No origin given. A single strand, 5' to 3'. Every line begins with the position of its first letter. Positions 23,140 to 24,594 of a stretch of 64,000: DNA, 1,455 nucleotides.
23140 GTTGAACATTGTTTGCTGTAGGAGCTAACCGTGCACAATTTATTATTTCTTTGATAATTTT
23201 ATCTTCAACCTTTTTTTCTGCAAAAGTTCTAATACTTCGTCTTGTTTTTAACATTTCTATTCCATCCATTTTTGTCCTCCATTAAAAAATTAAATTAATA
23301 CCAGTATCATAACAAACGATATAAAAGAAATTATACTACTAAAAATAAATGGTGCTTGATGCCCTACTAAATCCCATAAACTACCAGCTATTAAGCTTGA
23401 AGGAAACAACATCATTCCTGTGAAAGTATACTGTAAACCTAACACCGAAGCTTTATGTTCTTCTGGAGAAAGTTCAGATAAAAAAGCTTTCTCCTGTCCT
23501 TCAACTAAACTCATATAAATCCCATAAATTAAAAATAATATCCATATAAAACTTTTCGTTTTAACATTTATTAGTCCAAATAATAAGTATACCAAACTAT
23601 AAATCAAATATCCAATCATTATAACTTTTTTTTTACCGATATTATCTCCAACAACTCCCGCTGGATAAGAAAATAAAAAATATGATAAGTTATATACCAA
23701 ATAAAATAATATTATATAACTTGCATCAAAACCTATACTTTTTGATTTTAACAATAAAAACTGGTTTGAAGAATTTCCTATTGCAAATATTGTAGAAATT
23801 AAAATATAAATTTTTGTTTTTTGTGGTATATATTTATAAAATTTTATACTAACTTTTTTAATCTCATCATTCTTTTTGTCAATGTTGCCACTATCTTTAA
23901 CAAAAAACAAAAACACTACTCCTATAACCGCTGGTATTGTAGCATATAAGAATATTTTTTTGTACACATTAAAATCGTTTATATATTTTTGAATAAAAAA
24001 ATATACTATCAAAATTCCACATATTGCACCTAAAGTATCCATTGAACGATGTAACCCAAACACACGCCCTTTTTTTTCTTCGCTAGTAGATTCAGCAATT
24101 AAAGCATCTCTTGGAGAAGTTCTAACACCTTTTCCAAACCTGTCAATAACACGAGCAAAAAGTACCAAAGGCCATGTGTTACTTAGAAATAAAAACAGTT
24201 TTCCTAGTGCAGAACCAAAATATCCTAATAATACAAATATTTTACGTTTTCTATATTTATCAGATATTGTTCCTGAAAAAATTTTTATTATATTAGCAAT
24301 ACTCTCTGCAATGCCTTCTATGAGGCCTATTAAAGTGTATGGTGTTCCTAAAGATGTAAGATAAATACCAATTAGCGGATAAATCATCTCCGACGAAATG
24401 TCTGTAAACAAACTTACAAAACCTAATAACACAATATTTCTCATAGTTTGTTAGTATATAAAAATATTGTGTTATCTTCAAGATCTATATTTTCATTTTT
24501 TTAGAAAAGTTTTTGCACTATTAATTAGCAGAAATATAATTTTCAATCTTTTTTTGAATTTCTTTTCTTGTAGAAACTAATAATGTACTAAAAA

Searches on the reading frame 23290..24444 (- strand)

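Call 33: search_protein_families(library=pfam, proteins=[window:23290-24444:-], max_evalue=0.00001)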
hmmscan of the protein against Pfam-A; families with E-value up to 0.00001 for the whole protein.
window:23290-24444:- (384 aa): 4 families
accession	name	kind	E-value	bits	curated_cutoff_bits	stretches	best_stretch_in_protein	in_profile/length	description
PF07690.21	MFS_1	-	3.2e-44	151.7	33.4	2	8-196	2-187/347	Major Facilitator Superfamily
PF00083.30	Sugar_tr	-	8.7e-15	55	22.3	1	36-185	45-194/452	Sugar (and other) transporter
PF12832.13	MFS_1_like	-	3.5e-14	53.1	25.2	1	21-367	18-372/373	MFS_1 like family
PF03209.21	PUCC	-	2.9e-06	27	21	0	294-378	85-163/401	PUCC protein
